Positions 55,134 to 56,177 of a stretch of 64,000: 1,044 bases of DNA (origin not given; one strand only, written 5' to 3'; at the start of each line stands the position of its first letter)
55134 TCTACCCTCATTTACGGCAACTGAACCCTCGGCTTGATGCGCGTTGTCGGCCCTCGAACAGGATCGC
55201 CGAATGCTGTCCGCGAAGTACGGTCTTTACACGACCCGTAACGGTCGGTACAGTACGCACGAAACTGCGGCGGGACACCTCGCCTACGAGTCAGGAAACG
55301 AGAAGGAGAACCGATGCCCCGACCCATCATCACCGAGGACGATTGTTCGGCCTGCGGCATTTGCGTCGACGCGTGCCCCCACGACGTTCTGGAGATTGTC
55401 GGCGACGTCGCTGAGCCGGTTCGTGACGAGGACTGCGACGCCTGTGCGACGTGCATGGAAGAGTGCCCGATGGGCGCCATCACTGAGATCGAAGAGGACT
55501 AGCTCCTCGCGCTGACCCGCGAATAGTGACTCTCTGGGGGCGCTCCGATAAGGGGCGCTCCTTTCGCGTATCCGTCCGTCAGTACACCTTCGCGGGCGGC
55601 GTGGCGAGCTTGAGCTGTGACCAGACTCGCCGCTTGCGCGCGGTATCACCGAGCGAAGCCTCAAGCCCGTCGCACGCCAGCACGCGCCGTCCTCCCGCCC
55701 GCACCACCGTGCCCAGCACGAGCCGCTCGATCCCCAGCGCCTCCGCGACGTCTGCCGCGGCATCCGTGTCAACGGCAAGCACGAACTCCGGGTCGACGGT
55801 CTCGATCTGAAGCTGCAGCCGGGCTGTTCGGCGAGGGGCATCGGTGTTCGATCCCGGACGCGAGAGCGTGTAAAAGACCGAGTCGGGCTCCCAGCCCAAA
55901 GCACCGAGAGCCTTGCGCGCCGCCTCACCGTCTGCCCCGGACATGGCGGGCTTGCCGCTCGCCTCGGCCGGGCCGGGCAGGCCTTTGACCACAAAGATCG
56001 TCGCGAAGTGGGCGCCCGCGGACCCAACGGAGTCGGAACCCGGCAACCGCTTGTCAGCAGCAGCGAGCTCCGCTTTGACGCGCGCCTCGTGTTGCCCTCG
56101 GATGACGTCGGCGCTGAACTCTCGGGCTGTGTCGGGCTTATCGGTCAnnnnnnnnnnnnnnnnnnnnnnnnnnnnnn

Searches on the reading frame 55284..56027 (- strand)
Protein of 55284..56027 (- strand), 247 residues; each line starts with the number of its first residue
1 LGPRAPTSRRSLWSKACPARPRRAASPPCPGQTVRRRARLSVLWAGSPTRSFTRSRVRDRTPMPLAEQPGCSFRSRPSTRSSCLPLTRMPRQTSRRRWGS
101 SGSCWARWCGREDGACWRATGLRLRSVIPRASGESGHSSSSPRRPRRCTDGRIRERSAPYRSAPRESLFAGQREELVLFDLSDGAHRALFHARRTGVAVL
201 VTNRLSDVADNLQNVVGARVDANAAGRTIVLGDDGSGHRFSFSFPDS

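Call 8: search_protein_families(library=pfam, proteins=[window:55284-56027:-], max_evalue=0.001)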
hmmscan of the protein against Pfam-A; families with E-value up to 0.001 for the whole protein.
window:55284-56027:- (247 aa): 0 families

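Call 22: search_protein_families(library=ncbifam, proteins=[window:55284-56027:-], max_evalue=10)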
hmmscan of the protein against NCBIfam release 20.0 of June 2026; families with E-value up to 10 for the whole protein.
window:55284-56027:- (247 aa): 1 family
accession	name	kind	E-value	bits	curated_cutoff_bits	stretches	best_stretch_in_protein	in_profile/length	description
NF008987.0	PRK12334.1-1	equivalog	0.043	12.9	375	1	181-233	139-191/326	nucleoside triphosphate pyrophosphohydrolase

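Call 81: search_protein_families(library=pfam, proteins=[window:55284-56024:-], max_evalue=0.00001)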
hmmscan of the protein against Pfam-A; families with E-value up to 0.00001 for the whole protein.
window:55284-56024:- (246 aa): 0 families
